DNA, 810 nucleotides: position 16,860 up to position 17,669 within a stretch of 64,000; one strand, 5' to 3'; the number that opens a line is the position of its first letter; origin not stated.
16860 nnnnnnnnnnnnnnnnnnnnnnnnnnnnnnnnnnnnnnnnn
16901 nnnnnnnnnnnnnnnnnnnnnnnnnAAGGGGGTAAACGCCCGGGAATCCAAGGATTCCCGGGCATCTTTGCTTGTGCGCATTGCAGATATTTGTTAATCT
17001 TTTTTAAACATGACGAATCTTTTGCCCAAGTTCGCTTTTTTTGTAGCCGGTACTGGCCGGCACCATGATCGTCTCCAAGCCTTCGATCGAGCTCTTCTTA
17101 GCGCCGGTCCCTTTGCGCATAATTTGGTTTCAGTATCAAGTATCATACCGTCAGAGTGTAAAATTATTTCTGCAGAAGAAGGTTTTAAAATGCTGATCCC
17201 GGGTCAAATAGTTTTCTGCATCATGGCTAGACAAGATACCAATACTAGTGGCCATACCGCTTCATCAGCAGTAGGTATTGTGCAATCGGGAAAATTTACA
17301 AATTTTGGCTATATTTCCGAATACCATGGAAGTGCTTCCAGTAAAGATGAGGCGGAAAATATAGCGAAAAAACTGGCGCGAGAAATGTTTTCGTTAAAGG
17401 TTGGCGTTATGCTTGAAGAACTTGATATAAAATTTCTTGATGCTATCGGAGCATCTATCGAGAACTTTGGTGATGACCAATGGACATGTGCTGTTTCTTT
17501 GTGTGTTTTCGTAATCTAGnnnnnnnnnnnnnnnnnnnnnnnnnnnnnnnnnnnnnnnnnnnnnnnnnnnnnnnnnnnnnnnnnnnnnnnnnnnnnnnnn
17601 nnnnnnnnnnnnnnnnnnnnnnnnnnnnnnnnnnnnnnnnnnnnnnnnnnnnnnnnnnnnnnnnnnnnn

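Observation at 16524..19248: SMR-like exporter + pyruvoyl arginine decarboxylase (PdaD-like) + NodU/CmcH carbamoyltransferase cluster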

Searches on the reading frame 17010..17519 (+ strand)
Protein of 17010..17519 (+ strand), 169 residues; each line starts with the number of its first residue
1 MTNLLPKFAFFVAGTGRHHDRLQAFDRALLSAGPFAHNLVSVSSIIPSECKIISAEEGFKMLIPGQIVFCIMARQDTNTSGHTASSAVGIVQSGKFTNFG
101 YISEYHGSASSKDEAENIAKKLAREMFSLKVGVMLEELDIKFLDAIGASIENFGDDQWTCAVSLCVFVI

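Call 4: search_protein_families(library=pfam, proteins=[window:17010-17519:+], max_evalue=0.1)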
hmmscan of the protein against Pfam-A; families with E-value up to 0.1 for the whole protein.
window:17010-17519:+ (169 aa): 1 family
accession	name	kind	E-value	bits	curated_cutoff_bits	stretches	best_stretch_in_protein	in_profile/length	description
PF01862.21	PvlArgDC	-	2.8e-43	148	22.7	1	6-168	2-161/161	Pyruvoyl-dependent arginine decarboxylase (PvlArgDC)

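Call 5: search_protein_families(library=ncbifam, proteins=[window:17010-17519:+], max_evalue=0.1)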
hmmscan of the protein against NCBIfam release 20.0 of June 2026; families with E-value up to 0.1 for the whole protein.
window:17010-17519:+ (169 aa): 2 families
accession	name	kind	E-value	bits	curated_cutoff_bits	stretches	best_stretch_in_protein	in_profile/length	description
NF009064.0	PRK12398.1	equivalog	4.1e-43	147.2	207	1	2-169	3-165/165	pyruvoyl-dependent arginine decarboxylase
TIGR00286.1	TIGR00286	equivalog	2.4e-33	115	106.95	1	4-169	1-152/152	pyruvoyl-dependent arginine decarboxylase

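Call 14: search_solved_structures(query=window:17010-17516:+, max_evalue=0.001, show_alignments=2)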
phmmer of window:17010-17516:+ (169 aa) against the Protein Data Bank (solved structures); distinct sequences matched with E-value up to 0.001: 2.
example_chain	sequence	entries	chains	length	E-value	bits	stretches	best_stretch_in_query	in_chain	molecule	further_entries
1n2m_A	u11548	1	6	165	5e-10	42.8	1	5-130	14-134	Pyruvoyl-dependent arginine decarboxylase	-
2qqd_C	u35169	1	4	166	2.5e-09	40.5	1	5-130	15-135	Pyruvoyl-dependent arginine decarboxylase (EC 4.1.1.19) (PvlArgDC)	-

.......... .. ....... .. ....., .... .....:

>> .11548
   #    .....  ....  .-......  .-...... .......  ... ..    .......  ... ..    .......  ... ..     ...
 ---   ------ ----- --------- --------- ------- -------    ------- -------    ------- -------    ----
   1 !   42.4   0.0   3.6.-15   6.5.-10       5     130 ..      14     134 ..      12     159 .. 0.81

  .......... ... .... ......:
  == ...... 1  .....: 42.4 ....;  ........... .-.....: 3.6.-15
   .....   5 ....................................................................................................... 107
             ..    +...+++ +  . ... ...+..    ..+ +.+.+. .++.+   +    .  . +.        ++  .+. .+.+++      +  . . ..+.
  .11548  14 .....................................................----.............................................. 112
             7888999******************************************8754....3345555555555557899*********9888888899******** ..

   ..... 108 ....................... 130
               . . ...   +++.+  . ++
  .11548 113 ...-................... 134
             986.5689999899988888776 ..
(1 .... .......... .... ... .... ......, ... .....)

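Call 18: find_homologous_proteins(query=window:17010-17516:+, max_evalue=0.00001)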
Query window:17010-17516:+ (169 aa): 41 proteins with E <= 0.00001 among 79 candidates.
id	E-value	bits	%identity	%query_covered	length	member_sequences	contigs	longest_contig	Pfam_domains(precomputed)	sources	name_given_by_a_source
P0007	4.3e-106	370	100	100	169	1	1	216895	PF01862.22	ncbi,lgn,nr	ncbi:MAG: arginine decarboxylase, pyruvoyl-dependent [bacterium]|nr:arginine decarboxylase, pyruvoyl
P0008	1.3e-64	235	64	99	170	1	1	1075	PF01862.22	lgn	-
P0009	3.5e-64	233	63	99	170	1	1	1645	PF01862.22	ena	-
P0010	2.2e-62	228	62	98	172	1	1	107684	PF01862.22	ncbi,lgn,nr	ncbi:arginine decarboxylase, pyruvoyl-dependent [Patescibacteria group bacterium]|nr:MAG: arginine d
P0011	1.0e-61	225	62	99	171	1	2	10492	PF01862.22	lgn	-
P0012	2.2e-61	224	61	99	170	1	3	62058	PF01862.22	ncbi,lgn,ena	-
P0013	2.3e-61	224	63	99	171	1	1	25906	PF01862.22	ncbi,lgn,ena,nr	ncbi:pyruvoyl-dependent arginine decarboxylase [Candidatus Kaiserbacteria bacterium]|nr:pyruvoyl-dep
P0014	5.3e-61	223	60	99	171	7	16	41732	PF01862.22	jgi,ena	-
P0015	7.9e-61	223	61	99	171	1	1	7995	PF01862.22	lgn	-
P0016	3.6e-60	220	62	99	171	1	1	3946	PF01862.22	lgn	-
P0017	1.1e-59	219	60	99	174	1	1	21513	PF01862.22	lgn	-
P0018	1.1e-59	219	60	100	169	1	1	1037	PF01862.22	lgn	-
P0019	1.5e-59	218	60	99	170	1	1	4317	PF01862.22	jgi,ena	-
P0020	8.0e-59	216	60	100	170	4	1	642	PF01862.22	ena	-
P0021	8.3e-59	216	61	98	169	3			PF01862.22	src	-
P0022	1.4e-58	215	62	99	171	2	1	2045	PF01862.22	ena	-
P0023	1.6e-58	215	60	100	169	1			PF01862.22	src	-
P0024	6.2e-58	213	61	94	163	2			PF01862.22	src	-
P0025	7.1e-58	213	57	98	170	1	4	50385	PF01862.22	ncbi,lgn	-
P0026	1.3e-57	212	60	99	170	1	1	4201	PF01862.22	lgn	-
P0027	1.5e-57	212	59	98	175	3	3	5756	PF01862.22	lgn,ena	-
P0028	2.9e-57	211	59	98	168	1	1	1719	PF01862.22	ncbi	-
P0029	1.0e-56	209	56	100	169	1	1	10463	PF01862.22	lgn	-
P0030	7.0e-56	206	56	100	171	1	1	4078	PF01862.22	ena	-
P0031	2.6e-55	205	58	99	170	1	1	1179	PF01862.22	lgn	-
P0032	5.1e-55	204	55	100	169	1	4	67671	PF01862.22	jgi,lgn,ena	-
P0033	6.2e-55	203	56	100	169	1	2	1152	PF01862.22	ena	-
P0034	1.2e-53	199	56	100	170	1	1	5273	PF01862.22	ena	-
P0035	1.3e-53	199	54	98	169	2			PF01862.22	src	-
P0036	3.6e-53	198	55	99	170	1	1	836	PF01862.22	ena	-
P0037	1.5e-52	196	52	99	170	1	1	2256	PF01862.22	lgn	-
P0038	2.0e-52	195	56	100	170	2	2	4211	PF01862.22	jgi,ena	-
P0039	4.7e-52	194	56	99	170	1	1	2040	PF01862.22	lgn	-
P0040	5.5e-52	194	56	100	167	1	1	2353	PF01862.22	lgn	-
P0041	8.2e-52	193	53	100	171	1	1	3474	PF01862.22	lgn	-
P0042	1.8e-51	192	54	98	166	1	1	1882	PF01862.22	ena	-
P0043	3.6e-51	191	56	99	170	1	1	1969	PF01862.22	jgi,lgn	-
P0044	5.6e-48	181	51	99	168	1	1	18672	PF01862.22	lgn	-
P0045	3.6e-47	178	51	99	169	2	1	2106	PF01862.22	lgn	-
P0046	2.5e-25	107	35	98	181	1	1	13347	PF01862.22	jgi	jgi:arginine decarboxylase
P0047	1.6e-23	101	42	77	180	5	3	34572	PF01862.22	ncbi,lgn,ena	-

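Call 25: find_encoding_contigs(protein=P0010, flank=6000, max_places=2)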
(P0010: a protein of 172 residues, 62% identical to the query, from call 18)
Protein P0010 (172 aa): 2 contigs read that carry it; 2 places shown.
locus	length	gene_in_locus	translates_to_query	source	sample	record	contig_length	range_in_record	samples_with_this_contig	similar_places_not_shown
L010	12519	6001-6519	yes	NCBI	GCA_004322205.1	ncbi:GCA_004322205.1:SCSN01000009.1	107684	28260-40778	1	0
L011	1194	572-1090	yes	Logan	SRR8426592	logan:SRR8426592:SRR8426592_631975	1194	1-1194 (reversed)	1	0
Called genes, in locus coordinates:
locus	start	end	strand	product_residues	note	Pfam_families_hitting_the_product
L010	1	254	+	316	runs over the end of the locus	PF01193:RNA_pol_L, PF01000:RNA_pol_A_bac, PF03118:RNA_pol_A_CTD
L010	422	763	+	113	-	PF01196:Ribosomal_L17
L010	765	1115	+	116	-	PF00572:Ribosomal_L13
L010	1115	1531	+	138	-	PF00380:Ribosomal_S9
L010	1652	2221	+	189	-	PF01025:GrpE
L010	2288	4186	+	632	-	PF00012:HSP70, PF06723:MreB_Mbl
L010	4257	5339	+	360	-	PF00226:DnaJ, PF01556:DnaJ_C, PF00684:DnaJ_CXXCXGXG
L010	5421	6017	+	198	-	-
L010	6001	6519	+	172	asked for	PF01862:PvlArgDC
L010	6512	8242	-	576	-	PF02543:Carbam_trans_N, PF16861:Carbam_trans_C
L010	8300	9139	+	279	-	-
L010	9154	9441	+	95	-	-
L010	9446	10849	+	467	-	PF13185:GAF_2 (weak), PF00512:HisKA, PF02518:HATPase_c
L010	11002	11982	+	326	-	PF00579:tRNA-synt_1b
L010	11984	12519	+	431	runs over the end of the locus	PF01336:tRNA_anti-codon, PF00152:tRNA-synt_2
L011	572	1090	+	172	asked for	PF01862:PvlArgDC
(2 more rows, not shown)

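Call 26: find_encoding_contigs(protein=P0012, flank=6000, max_places=2)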
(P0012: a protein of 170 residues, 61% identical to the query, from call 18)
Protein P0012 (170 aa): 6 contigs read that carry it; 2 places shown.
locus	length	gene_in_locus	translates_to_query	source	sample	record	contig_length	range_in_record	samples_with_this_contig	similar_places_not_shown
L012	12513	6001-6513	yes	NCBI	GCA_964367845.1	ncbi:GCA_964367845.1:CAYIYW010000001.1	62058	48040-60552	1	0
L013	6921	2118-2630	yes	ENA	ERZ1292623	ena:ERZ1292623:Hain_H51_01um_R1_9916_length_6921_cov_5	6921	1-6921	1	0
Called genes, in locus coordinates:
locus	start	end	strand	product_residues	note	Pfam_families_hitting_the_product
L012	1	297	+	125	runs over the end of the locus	-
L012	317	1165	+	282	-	-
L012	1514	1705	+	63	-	-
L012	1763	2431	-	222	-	-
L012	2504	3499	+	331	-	PF21068:ATPgraspMvdD, PF08443:RimK (weak)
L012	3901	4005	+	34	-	-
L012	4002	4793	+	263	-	-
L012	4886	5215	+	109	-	-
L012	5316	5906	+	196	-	-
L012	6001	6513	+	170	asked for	PF01862:PvlArgDC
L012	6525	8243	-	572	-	PF02543:Carbam_trans_N, PF16861:Carbam_trans_C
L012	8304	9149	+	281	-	-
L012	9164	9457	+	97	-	-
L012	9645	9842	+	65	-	-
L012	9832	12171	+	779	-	PF13185:GAF_2 (faint), PF00512:HisKA, PF02518:HATPase_c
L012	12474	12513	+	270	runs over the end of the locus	PF10026:DUF2268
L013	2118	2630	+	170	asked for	PF01862:PvlArgDC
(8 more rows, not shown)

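Call 27: find_encoding_contigs(protein=P0013, flank=6000, max_places=2)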
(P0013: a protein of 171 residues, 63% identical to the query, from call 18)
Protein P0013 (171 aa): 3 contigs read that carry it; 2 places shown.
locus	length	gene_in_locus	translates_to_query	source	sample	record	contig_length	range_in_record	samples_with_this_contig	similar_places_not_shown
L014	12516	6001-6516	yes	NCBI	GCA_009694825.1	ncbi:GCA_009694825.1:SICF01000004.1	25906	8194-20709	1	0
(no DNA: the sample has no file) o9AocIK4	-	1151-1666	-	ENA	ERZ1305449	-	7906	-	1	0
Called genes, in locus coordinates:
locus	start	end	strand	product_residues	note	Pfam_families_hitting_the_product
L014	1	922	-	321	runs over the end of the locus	PF00389:2-Hacid_dh, PF02826:2-Hacid_dh_C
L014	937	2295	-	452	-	PF01266:DAO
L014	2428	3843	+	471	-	PF03435:Sacchrp_dh_NADP, PF16653:Sacchrp_dh_C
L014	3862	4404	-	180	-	PF04173:DoxD (faint), PF07681:DoxX (weak)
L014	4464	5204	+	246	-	PF02424:ApbE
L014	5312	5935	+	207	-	-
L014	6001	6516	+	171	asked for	PF01862:PvlArgDC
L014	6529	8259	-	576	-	PF02543:Carbam_trans_N, PF16861:Carbam_trans_C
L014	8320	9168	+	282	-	-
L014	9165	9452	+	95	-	-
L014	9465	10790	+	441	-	PF02518:HATPase_c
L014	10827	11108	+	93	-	-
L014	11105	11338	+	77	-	PF07927:HicA_toxin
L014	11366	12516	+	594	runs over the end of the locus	PF00664:ABC_membrane, PF00005:ABC_tran, PF02463:SMC_N (weak)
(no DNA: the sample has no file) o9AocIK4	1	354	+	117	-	?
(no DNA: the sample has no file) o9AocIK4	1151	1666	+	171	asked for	PF01862:PvlArgDC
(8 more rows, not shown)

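Call 28: find_encoding_contigs(protein=P0014, flank=6000, max_places=3)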
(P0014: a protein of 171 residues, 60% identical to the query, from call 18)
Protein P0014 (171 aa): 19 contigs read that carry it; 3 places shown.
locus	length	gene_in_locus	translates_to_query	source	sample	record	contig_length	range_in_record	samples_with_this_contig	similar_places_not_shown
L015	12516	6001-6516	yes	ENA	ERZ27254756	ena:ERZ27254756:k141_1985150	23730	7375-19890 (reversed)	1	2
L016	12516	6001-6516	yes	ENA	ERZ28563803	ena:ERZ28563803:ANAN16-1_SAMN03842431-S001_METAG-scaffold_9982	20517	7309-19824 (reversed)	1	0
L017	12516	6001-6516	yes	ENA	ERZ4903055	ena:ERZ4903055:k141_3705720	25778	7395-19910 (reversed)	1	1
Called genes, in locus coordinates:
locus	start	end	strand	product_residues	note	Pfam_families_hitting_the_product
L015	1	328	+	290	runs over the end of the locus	PF00226:DnaJ, PF01556:DnaJ_C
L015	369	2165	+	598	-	PF00664:ABC_membrane, PF00005:ABC_tran, PF02463:SMC_N (faint)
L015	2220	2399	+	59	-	-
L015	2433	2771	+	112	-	-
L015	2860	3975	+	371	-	PF04055:Radical_SAM, PF13186:SPASM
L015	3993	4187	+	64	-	-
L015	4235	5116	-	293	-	-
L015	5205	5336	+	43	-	-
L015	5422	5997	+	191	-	-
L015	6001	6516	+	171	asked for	PF01862:PvlArgDC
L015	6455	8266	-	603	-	PF02543:Carbam_trans_N, PF16861:Carbam_trans_C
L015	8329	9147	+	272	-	-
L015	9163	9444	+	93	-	-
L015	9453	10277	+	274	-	PF02518:HATPase_c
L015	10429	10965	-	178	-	-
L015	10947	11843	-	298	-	PF13031:DUF3892 (weak), PF07182:DUF1402 (weak)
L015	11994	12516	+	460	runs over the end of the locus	PF03266:NTPase_1 (faint), PF05970:PIF1, PF13245:AAA_19, PF13401:AAA_22, PF13604:AAA_30, PF20720:nSTAND3 (weak), PF21530:Pif1_2B_dom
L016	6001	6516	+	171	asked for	PF01862:PvlArgDC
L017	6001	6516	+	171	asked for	PF01862:PvlArgDC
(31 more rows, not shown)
